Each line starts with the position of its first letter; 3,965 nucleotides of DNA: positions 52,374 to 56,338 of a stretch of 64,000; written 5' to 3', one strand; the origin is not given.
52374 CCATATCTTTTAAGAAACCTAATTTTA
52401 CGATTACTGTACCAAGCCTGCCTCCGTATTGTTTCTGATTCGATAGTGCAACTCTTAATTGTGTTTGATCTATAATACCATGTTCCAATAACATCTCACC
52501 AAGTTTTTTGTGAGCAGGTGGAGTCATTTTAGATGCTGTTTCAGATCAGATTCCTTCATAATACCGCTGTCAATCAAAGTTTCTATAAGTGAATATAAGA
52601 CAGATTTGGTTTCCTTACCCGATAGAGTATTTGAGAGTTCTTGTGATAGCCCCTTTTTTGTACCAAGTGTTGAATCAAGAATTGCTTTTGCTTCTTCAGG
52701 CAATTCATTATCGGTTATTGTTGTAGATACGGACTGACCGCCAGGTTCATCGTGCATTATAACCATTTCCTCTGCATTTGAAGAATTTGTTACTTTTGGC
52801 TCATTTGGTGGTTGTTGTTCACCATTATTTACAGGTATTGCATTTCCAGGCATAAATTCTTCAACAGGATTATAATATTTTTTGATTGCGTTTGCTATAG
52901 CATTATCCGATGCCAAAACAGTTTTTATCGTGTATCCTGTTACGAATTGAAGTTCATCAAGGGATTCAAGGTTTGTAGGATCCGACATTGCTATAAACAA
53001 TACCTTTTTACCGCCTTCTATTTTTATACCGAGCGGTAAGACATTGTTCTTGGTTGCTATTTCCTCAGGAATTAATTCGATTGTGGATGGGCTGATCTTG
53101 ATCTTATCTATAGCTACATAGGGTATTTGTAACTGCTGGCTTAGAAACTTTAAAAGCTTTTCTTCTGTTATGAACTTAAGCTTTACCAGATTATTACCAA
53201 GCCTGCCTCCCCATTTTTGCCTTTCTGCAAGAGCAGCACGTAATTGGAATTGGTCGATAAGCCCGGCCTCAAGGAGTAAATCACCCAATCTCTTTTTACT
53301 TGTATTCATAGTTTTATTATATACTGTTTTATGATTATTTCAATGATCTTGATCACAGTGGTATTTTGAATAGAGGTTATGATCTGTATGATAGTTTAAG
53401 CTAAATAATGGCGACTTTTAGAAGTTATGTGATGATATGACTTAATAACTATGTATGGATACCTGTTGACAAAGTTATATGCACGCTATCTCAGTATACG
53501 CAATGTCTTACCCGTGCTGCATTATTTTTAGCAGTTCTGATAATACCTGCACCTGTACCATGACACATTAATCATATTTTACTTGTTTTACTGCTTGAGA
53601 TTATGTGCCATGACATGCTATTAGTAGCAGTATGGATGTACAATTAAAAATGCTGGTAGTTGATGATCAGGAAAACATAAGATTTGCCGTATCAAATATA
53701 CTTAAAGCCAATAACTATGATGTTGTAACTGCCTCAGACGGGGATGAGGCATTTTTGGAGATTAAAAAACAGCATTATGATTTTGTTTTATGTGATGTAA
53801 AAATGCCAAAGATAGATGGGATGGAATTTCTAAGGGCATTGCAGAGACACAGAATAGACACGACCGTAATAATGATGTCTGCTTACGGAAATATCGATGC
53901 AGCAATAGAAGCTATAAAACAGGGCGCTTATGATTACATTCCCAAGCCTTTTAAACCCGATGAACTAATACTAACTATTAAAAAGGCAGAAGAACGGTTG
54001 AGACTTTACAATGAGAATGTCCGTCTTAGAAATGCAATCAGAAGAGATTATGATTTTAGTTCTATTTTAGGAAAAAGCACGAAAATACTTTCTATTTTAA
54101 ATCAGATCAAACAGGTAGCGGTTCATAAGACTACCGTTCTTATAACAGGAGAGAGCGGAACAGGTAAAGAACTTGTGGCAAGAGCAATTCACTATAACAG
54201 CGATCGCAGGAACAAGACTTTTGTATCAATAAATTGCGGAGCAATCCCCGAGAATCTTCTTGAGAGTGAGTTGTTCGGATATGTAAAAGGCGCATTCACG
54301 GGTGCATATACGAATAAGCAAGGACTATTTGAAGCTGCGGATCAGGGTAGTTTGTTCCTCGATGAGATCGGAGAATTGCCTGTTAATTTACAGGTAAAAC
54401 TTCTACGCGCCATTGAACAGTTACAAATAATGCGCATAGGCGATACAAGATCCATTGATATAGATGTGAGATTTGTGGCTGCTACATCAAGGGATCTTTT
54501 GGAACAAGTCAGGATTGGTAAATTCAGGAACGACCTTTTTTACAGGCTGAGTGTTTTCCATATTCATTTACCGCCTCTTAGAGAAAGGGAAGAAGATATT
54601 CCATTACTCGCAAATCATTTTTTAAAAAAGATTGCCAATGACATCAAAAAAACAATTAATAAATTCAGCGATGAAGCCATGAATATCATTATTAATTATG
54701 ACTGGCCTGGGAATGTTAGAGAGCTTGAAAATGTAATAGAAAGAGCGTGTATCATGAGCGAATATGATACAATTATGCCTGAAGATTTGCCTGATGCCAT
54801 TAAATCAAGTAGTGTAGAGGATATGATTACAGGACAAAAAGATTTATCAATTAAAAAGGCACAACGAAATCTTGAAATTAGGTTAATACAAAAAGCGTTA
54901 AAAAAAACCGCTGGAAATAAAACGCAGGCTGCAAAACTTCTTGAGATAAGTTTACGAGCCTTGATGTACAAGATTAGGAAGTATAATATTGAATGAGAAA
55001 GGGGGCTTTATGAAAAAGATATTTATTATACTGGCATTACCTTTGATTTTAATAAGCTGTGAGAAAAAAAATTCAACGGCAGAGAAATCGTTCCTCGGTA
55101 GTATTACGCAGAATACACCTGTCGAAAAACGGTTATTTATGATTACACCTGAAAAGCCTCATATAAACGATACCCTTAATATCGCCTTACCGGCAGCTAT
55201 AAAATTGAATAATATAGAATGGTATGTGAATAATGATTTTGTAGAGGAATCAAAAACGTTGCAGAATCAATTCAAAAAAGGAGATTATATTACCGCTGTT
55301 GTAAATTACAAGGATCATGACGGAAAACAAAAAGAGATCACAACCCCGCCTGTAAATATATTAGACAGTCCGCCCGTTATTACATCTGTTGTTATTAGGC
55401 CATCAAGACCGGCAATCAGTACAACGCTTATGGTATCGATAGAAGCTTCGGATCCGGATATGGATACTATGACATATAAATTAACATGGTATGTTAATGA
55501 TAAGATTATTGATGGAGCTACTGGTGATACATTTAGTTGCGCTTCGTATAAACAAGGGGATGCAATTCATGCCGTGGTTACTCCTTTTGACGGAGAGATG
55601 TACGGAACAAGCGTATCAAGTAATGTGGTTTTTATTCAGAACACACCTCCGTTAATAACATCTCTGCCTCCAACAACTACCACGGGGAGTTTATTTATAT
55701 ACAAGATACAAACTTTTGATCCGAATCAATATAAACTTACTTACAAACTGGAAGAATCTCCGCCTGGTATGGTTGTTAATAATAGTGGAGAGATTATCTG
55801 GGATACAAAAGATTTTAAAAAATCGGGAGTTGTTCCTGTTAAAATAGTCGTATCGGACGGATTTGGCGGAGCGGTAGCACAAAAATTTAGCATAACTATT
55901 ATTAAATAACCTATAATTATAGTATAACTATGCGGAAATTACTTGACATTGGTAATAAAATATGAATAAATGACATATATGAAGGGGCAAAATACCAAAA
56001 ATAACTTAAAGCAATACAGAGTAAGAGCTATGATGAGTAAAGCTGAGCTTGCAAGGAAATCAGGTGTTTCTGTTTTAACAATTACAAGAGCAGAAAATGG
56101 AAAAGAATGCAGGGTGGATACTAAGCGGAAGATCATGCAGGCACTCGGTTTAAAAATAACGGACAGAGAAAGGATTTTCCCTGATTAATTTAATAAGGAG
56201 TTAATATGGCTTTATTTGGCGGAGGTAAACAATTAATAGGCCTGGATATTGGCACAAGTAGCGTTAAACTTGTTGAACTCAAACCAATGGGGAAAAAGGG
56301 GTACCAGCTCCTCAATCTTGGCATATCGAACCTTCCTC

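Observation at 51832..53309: Tandem paralogous standalone MshEN-domain proteins, candidate c-di-GMP receptors, divergent from a sigma54 regulator and upstream of pilMNOPQ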

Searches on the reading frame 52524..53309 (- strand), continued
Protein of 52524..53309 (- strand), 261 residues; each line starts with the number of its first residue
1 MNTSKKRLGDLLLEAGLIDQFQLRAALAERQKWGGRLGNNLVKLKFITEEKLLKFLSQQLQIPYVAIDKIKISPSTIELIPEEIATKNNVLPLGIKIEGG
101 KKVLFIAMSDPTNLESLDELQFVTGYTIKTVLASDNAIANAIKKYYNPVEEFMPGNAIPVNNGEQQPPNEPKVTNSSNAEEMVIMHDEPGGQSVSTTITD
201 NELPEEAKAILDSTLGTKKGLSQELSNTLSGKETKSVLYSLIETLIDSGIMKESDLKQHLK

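Call 54: find_related_loci(query=A1, collection=metagenome_contigs, flank=8000)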
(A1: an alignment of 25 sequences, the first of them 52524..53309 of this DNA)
Query A1 (261 aa) in metagenome_contigs; peptide patterns used: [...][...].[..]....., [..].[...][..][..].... (x = any residue, [..] = any of these).
600 stretches matched a pattern (row limit reached: there are more); 514 encode a relative of the query (tblastn E <= 1e-3); the best 80 are kept; 79 distinct loci.
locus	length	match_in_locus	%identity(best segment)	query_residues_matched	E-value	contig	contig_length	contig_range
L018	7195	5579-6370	64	1-261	4e-102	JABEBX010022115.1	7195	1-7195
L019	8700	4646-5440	65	1-261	4e-100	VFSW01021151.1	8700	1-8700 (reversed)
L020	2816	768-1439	41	5-260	2e-53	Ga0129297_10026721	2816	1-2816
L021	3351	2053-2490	57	2-147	1e-52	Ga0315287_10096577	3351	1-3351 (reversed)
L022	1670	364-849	49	2-176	2e-53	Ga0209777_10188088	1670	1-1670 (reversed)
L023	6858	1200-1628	57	5-147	4e-51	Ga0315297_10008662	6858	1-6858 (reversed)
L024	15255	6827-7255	57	5-147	4e-51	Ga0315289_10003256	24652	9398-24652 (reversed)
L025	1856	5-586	44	1-194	1e-48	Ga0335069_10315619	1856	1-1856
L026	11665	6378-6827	53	5-154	1e-45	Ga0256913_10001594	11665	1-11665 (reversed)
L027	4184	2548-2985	51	1-146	2e-44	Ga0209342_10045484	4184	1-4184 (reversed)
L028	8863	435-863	51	5-146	7e-44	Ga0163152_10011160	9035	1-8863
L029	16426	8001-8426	46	5-146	2e-40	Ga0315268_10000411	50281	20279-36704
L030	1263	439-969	41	2-182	1e-42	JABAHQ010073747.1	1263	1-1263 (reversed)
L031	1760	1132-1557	46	5-146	2e-41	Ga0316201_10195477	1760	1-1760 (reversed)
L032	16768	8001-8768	32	5-261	2e-40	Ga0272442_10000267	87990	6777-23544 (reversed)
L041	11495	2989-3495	41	5-171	1e-36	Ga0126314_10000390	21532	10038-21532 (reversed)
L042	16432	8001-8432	42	4-146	1e-34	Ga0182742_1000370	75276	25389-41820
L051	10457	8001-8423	38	4-146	3e-30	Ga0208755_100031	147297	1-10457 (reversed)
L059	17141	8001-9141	42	5-146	1e-27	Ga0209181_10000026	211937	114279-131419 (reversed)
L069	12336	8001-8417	38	6-147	2e-25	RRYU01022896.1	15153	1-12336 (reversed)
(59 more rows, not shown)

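Call 61: search_protein_families(library=pfam, proteins=[L026:5367-6359:+, L026:7221-8060:+, L026:8053-9027:+, L026:3704-5365:+, L041:3727-6072:-, L051:8820-10295:-, L042:8806-9849:-, L059:4247-6784:-, L051:6830-7981:+, L069:6614-7822:+], max_evalue=0.00001)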
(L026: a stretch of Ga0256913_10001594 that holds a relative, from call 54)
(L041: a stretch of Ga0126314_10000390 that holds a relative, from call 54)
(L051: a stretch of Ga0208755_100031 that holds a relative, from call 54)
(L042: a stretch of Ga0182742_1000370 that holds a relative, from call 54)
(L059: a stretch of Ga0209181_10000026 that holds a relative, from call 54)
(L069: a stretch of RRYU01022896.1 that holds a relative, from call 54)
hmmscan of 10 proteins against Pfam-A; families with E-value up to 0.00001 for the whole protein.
L026:5367-6359:+ (330 aa): 2 families
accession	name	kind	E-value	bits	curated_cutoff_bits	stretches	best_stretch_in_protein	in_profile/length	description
PF00528.27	BPD_transp_1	-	1e-39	136.6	26.4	1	117-322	2-183/184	Binding-protein-dependent transport system inner membrane component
PF19300.4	BPD_transp_1_N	-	7.3e-11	42.7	23.8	1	1-102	1-111/114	Binding-prot-dependent transport system membrane comp, N-term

L026:7221-8060:+ (279 aa): 2 families
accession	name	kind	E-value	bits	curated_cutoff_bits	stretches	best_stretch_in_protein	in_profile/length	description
PF00528.27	BPD_transp_1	-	1.8e-30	106.5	26.4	1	94-277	1-183/184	Binding-protein-dependent transport system inner membrane component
PF12911.12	OppC_N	-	2.1e-11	44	23.9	1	4-53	4-53/53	N-terminal TM domain of oligopeptide transport permease C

L026:8053-9027:+ (324 aa): 4 families
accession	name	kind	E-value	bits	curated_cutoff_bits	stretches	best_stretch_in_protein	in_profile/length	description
PF00005.33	ABC_tran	-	4.4e-30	105.5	25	1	25-184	2-137/137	ABC transporter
PF08352.17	oligo_HPY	-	2.6e-22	79.4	27.1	1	235-301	1-65/65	Oligopeptide/dipeptide transporter, C-terminal region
PF02463.25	SMC_N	-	3.6e-08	33.5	40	1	38-229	28-211/220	RecF/RecN/SMC N terminal domain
PF13304.12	AAA_21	-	2.1e-07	31.8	27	1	91-219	184-303/304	AAA domain, putative AbiEii toxin, Type IV TA system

L026:3704-5365:+ (553 aa): 1 family
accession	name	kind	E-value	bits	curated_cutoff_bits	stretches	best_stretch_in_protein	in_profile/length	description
PF00496.27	SBP_bac_5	-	2.1e-96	323.7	32.4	1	92-459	2-363/368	Bacterial extracellular solute-binding proteins, family 5 Middle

L041:3727-6072:- (781 aa): 1 family
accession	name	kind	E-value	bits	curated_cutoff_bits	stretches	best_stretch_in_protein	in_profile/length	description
PF00027.35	cNMP_binding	-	7.7e-45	151.2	27.5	2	657-739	2-89/89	Cyclic nucleotide-binding domain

L051:8820-10295:- (491 aa): 1 family
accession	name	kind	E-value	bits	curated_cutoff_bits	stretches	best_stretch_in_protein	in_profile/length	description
PF00027.35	cNMP_binding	-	4e-44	148.9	27.5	2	252-337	2-87/89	Cyclic nucleotide-binding domain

L042:8806-9849:- (347 aa): 0 families

L059:4247-6784:- (845 aa): 0 families

L051:6830-7981:+ (383 aa): 0 families

L069:6614-7822:+ (402 aa): 6 families
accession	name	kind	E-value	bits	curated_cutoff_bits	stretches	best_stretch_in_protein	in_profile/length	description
PF13447.11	Multi-haem_cyto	-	1e-26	94.3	21.9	1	48-189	4-147/269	Seven times multi-haem cytochrome CxxCH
PF13435.11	Cytochrome_C554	-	3.7e-11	44.2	20.8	1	73-145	1-84/84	Cytochrome c554 and c-prime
PF14522.11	Cytochrome_C7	-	5e-10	39.5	24.8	0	19-79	13-67/67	Cytochrome c7 and related cytochrome c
PF14537.11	Cytochrom_c3_2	-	4.8e-09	37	25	0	44-123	4-66/79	Cytochrome c3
PF22113.1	Mtrc-MtrF_II-IV_dom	-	2.4e-06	27.6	30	0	48-210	8-173/176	Outer membrane cytochrome MtrC/MtrF-like, domains II/IV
PF09699.15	Paired_CXXCH_1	-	3.2e-06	27.2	20.6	0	138-166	6-38/41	Doubled CXXCH motif (Paired_CXXCH_1)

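Call 86: find_encoding_contigs(protein=P0107, flank=10000, max_places=2)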
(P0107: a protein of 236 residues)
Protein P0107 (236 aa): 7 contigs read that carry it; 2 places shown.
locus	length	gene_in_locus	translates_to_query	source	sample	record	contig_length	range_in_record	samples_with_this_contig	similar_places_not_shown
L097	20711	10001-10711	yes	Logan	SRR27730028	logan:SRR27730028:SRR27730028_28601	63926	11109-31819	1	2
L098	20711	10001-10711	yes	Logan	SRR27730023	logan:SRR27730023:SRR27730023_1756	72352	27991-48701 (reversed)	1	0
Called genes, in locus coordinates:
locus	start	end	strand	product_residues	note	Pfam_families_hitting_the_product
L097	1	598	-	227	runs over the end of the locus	PF01966:HD (weak)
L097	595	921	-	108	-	PF02699:YajC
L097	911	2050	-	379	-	PF01702:TGT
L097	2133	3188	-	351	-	PF02547:Queuosine_synth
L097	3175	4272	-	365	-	PF01590:GAF, PF13185:GAF_2, PF13492:GAF_3, PF00990:GGDEF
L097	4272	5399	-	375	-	PF08486:SpoIID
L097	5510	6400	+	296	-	PF02811:PHP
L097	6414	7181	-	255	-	PF13353:Fer4_12 (faint), PF04055:Radical_SAM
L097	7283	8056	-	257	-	PF02649:GCHY-1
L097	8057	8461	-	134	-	PF01242:PTPS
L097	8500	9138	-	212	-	PF01464:SLT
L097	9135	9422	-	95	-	-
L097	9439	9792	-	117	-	PF05597:Phasin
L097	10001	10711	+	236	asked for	PF05157:MshEN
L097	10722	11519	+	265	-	PF00005:ABC_tran, PF02463:SMC_N (faint), PF13304:AAA_21, PF08352:oligo_HPY (weak)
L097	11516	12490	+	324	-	PF00005:ABC_tran, PF08352:oligo_HPY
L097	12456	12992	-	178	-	PF07238:PilZ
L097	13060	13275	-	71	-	PF00364:Biotin_lipoyl, PF25917:BSH_RND (weak), PF25973:BSH_CzcB (faint), PF25919:BSH_CusB (faint)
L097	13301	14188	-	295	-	PF05853:BKACE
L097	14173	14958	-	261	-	PF00378:ECH_1, PF16113:ECH_2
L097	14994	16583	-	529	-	PF01039:Carboxyl_trans, PF03255:ACCA (weak)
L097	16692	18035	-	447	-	PF00289:Biotin_carb_N, PF02222:ATP-grasp, PF02786:CPSase_L_D2, PF07478:Dala_Dala_lig_C, PF08443:RimK (weak), PF02785:Biotin_carb_C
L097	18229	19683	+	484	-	PF04055:Radical_SAM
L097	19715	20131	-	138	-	PF01575:MaoC_dehydratas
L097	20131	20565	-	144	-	PF13452:FAS1_DH_region, PF22622:MFE-2_hydrat-2_N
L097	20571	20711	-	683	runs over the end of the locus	PF00672:HAMP (faint), PF04108:ATG17_like (faint), PF00015:MCPsignal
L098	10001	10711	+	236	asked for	PF05157:MshEN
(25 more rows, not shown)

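Call 87: find_encoding_contigs(protein=P0239, flank=10000, max_places=2)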
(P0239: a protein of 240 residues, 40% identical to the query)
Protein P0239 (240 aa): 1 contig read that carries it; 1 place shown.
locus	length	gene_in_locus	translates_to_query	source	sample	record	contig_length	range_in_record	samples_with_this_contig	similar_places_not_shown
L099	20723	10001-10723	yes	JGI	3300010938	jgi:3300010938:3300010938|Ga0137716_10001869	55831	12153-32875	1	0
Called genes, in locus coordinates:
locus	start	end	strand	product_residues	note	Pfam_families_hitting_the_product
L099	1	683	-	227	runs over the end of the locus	PF01966:HD (weak)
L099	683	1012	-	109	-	PF02699:YajC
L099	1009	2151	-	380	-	PF01702:TGT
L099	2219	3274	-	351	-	PF02547:Queuosine_synth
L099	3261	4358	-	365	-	PF01590:GAF, PF13185:GAF_2, PF13492:GAF_3, PF00990:GGDEF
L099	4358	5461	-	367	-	PF08486:SpoIID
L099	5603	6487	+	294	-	PF02811:PHP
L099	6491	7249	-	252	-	PF13353:Fer4_12 (weak), PF04055:Radical_SAM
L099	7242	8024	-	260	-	PF02649:GCHY-1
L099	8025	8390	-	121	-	PF01242:PTPS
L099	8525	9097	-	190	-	PF01464:SLT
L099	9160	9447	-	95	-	-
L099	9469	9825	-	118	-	PF05597:Phasin, PF04380:BMFP (faint)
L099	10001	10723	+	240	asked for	PF05157:MshEN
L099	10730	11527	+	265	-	PF00005:ABC_tran, PF02463:SMC_N (faint), PF13304:AAA_21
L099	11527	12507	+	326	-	PF00005:ABC_tran, PF08352:oligo_HPY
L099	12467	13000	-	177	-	PF07238:PilZ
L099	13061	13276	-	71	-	PF00364:Biotin_lipoyl, PF25917:BSH_RND (weak), PF25973:BSH_CzcB (faint), PF25919:BSH_CusB (faint), PF25984:BSH_YknX (faint)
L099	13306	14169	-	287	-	PF05853:BKACE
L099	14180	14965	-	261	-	PF00378:ECH_1, PF16113:ECH_2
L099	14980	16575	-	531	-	PF03255:ACCA (faint), PF01039:Carboxyl_trans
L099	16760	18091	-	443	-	PF13418:Beta-prop_TYW4 (faint), PF13415:Beta-prop_FBX42 (faint), PF01344:Kelch_1 (faint), PF24681:Kelch_KLHDC2_KLHL20_DRC7 (weak)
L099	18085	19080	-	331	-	-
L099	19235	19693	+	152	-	PF00892:EamA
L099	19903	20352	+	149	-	-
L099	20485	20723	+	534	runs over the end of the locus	PF00801:PKD (faint), PF02010:REJ (faint), PF17963:Big_9 (faint), PF18911:PKD_4 (faint), PF22352:K319L-like_PKD, PF21027:Sde0182_C (faint), PF22352:K319L-like_PKD (weak)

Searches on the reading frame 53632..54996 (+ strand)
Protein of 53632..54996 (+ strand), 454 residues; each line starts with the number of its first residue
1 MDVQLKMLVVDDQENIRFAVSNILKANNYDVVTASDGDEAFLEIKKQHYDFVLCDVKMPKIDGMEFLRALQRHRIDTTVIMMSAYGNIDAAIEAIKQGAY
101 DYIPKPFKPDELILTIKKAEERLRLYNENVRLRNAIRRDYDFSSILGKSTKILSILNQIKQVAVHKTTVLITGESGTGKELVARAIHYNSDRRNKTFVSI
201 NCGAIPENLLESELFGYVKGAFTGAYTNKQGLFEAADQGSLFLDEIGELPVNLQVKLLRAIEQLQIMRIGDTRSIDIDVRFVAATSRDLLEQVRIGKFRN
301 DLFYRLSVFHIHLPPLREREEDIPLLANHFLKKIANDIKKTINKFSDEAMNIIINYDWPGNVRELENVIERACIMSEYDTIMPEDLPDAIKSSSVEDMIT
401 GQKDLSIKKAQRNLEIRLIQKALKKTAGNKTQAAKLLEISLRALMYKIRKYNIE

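Call 3: search_protein_families(library=pfam, proteins=[window:53632-54996:+], max_evalue=0.01)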
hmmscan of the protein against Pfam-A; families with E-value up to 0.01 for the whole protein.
window:53632-54996:+ (454 aa): 11 families
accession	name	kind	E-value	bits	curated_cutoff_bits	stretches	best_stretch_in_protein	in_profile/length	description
PF00158.32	Sigma54_activat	-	1.2e-69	233.7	20.2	1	145-312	1-168/168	Sigma-54 interaction domain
PF00072.30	Response_reg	-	4.4e-32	111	30.2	1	8-116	2-110/111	Response regulator receiver domain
PF25601.1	AAA_lid_14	-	1.2e-30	105.6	27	1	317-395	1-79/87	AAA+ ATPase lid domain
PF14532.12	Sigma54_activ_2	-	9.9e-26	91.1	25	1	146-316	1-138/138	Sigma-54 interaction domain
PF02954.25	HTH_8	-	5.9e-12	45.6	22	1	412-451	3-42/42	Bacterial regulatory protein, Fis family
PF00004.35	AAA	-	8.3e-05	23.5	21.2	1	169-291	1-115/131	ATPase family associated with various cellular activities (AAA)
PF13245.12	AAA_19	-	0.00013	22.6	25.1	0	237-272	90-126/134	AAA domain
PF07728.20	AAA_5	-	0.00025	21.5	22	1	169-268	2-97/139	AAA domain (dynein-related subfamily)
PF13191.12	AAA_16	-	0.0005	21.1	32.6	1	152-219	9-83/167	AAA ATPase domain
PF01078.27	Mg_chelatase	-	0.00079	19.3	20.3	0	225-283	94-154/207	Magnesium chelatase, subunit ChlI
PF12775.13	AAA_7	-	0.003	17.6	25.8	1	137-203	4-70/181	P-loop containing dynein motor region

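Call 4: search_protein_families(library=ncbifam, proteins=[window:53632-54996:+], max_evalue=0.01)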
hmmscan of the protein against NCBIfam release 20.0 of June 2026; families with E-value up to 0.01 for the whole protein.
window:53632-54996:+ (454 aa): 124 families (the best 25 are shown)
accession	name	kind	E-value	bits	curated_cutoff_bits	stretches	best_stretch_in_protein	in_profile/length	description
NF008469.0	PRK11361.1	equivalog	7e-152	506.3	714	1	4-454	4-457/461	acetoacetate metabolism transcriptional regulator AtoC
TIGR01818.1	ntrC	equivalog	4e-127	424.8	558.6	1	8-450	2-462/463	nitrogen regulation protein NR(I)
TIGR02915.1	PEP_resp_reg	equivalog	2.1e-123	412.5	502.6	1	7-453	1-444/445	PEP-CTERM-box response regulator transcription factor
NF007689.0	PRK10365.1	equivalog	7.2e-122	407.3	760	1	4-448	5-439/441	sigma-54-dependent response regulator transcription factor ZraR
NF041552.1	TF_PrdR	equivalog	8.3e-120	400.8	795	1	112-452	240-577/577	sigma-54 dependent transcriptional regulator PrdR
NF041946.1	LuxO_transreg_Vib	equivalog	2.5e-113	379.3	800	1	11-452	3-461/463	quorum-sensing sigma-54 dependent transcriptional regulator LuxO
NF011695.0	PRK15115.1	equivalog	1.8e-112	376.3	763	1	6-438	8-423/445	two-component system response regulator GlrR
NF051870.1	NAssimRespRegNtrX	equivalog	9.8e-112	374.1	600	1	6-450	3-449/452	nitrogen assimilation response regulator NtrX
NF008176.1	PRK10923.1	equivalog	1.4e-108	363.5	620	1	7-398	6-393/469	nitrogen regulation protein NR(I)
TIGR01817.1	nifA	equivalog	3.9e-107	359.2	528.85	1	131-386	184-438/534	nif-specific transcriptional activator NifA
NF049963.1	RespRegFlgRCampy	domain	3.8e-102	342.3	750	1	7-453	3-429/429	fla regulon two-component system response regulator FlgR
NF050807.1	TransRegFlbDCaul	equivalog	3.9e-102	342.4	750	1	19-452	15-439/454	sigma-54-dependent transcriptional regulator FlbD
NF003451.0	PRK05022.1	equivalog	1.7e-101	340.5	476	1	137-448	184-505/512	nitric oxide reductase transcriptional regulator NorR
NF038308.1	RNA_repair_RtcR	equivalog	1.5e-100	337.5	650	1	14-452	37-517/530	RNA repair transcriptional activator RtcR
TIGR02329.1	propionate_PrpR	equivalog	6.5e-95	318.7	499.2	1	132-446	201-522/526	propionate catabolism operon regulatory protein PrpR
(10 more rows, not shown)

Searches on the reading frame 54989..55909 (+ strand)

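Call 3: search_protein_families(library=pfam, proteins=[window:54989-55909:+], max_evalue=0.01)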
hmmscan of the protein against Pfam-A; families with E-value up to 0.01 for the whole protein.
window:54989-55909:+ (306 aa): 3 families
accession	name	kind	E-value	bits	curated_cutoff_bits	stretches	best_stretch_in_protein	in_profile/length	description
PF05345.18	He_PIG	-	2.6e-05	25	24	1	221-304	2-95/96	Putative Ig domain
PF06832.18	BiPBP_C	-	0.00063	20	26.8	0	62-105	32-79/90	Penicillin-Binding Protein C-terminus Family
PF17963.7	Big_9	-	0.00095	20.5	23.6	0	218-303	1-89/89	Bacterial Ig domain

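Call 4: search_protein_families(library=ncbifam, proteins=[window:54989-55909:+], max_evalue=0.01)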
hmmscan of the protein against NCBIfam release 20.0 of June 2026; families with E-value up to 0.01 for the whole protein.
window:54989-55909:+ (306 aa): 2 families
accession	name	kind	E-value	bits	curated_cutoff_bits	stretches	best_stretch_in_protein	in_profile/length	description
NF052634.1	Riean_0653_fam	subfamily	0.0012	19.7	57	1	8-42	1-34/176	Riean_0653 family protein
NF040485.1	ZirU_fam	subfamily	0.0029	17.8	100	0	150-199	43-93/210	ZirU family protein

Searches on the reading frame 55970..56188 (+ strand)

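Call 3: search_protein_families(library=pfam, proteins=[window:55970-56188:+], max_evalue=0.01)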
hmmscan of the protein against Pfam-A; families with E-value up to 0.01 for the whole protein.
window:55970-56188:+ (72 aa): 4 families
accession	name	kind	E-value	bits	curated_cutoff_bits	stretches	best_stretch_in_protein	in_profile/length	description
PF01381.28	HTH_3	-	3.6e-09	37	23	1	13-64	1-53/55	Helix-turn-helix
PF13560.12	HTH_31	-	2.2e-07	31.5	27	1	13-68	6-63/64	Helix-turn-helix domain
PF13443.12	HTH_26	-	1.6e-06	28.7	22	1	12-65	1-56/63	Cro/C1-type HTH DNA-binding domain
PF00356.27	LacI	-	0.0008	19.6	27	1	26-59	4-38/46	Bacterial regulatory proteins, lacI family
